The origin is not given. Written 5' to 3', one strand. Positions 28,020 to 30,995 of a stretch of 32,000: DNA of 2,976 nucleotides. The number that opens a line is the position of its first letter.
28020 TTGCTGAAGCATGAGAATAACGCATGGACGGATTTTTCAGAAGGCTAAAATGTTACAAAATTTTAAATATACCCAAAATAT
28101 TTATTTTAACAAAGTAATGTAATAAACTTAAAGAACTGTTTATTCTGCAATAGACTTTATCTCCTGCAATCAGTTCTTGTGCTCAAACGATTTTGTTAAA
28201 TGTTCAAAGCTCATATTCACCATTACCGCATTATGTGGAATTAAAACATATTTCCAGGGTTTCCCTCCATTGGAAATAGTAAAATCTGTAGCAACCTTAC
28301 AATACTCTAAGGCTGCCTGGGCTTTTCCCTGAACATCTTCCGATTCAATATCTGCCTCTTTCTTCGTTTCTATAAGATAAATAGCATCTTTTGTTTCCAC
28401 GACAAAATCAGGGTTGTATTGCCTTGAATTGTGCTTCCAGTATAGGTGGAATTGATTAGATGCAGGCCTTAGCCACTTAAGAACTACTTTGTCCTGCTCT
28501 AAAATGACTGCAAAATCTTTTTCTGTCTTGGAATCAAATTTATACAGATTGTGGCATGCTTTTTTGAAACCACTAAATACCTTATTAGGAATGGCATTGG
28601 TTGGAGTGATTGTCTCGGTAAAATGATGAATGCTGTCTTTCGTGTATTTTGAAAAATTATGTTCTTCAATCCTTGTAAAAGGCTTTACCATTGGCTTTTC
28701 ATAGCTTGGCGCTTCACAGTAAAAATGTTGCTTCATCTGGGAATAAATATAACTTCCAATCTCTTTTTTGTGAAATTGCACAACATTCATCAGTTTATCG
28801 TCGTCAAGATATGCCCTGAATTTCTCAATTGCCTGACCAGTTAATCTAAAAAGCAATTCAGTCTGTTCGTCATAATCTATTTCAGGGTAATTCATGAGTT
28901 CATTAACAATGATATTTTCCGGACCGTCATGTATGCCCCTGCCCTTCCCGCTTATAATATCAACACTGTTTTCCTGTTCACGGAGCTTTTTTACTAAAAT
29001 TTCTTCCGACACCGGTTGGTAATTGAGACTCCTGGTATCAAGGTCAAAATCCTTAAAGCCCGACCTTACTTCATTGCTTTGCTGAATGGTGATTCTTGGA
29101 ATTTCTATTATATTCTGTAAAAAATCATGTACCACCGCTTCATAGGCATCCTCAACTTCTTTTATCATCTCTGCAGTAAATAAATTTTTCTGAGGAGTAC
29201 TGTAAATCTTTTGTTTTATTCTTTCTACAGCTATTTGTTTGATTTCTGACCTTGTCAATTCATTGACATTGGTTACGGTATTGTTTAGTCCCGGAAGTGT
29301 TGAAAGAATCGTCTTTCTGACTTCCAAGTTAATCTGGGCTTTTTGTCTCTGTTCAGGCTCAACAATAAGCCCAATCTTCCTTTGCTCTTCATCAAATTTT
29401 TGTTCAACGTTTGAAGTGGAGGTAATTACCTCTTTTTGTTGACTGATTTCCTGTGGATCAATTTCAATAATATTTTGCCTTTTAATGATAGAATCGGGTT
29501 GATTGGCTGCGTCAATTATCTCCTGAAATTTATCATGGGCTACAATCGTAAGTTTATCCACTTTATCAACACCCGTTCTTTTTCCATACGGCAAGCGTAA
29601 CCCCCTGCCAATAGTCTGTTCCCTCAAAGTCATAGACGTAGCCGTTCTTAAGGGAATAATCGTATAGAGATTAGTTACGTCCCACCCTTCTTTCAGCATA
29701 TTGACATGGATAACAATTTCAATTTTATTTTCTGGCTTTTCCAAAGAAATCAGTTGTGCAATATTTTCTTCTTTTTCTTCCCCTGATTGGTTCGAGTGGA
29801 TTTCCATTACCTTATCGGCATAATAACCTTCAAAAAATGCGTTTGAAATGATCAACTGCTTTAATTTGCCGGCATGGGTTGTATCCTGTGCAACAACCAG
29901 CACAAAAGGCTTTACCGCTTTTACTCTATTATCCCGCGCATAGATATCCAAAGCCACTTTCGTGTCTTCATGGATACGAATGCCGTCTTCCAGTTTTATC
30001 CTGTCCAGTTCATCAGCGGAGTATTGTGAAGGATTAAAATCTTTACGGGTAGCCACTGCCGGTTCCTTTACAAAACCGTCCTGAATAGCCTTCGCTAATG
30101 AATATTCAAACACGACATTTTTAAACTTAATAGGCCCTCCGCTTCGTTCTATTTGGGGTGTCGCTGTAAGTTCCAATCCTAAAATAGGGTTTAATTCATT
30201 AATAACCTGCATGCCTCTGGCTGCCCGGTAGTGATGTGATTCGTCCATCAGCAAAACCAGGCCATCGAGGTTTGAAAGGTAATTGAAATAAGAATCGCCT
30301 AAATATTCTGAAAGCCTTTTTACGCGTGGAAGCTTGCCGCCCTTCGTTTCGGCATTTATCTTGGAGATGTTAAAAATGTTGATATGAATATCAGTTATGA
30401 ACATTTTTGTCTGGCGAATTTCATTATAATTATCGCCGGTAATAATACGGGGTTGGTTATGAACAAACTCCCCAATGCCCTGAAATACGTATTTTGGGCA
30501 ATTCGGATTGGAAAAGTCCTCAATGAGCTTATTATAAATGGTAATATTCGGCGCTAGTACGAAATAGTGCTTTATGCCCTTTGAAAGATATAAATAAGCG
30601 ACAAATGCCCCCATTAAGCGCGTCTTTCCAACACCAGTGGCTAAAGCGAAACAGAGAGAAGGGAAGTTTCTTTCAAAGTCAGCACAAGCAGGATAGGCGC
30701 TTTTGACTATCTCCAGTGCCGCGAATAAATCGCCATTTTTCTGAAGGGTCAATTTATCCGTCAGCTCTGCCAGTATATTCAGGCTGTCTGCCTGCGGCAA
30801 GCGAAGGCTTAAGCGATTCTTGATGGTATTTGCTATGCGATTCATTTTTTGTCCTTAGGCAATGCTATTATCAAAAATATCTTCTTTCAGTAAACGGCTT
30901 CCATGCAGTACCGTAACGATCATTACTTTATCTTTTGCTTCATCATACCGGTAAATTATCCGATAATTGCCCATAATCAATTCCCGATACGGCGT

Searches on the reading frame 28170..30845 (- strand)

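Call 5: search_protein_families(library=pfam, proteins=[window:28170-30845:-], max_evalue=0.001)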
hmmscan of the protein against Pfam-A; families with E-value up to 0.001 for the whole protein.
window:28170-30845:- (891 aa): 2 families
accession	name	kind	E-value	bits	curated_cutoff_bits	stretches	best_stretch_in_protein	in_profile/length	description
PF04851.21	ResIII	-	6.5e-20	72.1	22.5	1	56-231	18-163/164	Type III restriction enzyme, res subunit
PF00271.37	Helicase_C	-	6.6e-06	26.8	23.5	1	316-417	19-108/110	Helicase conserved C-terminal domain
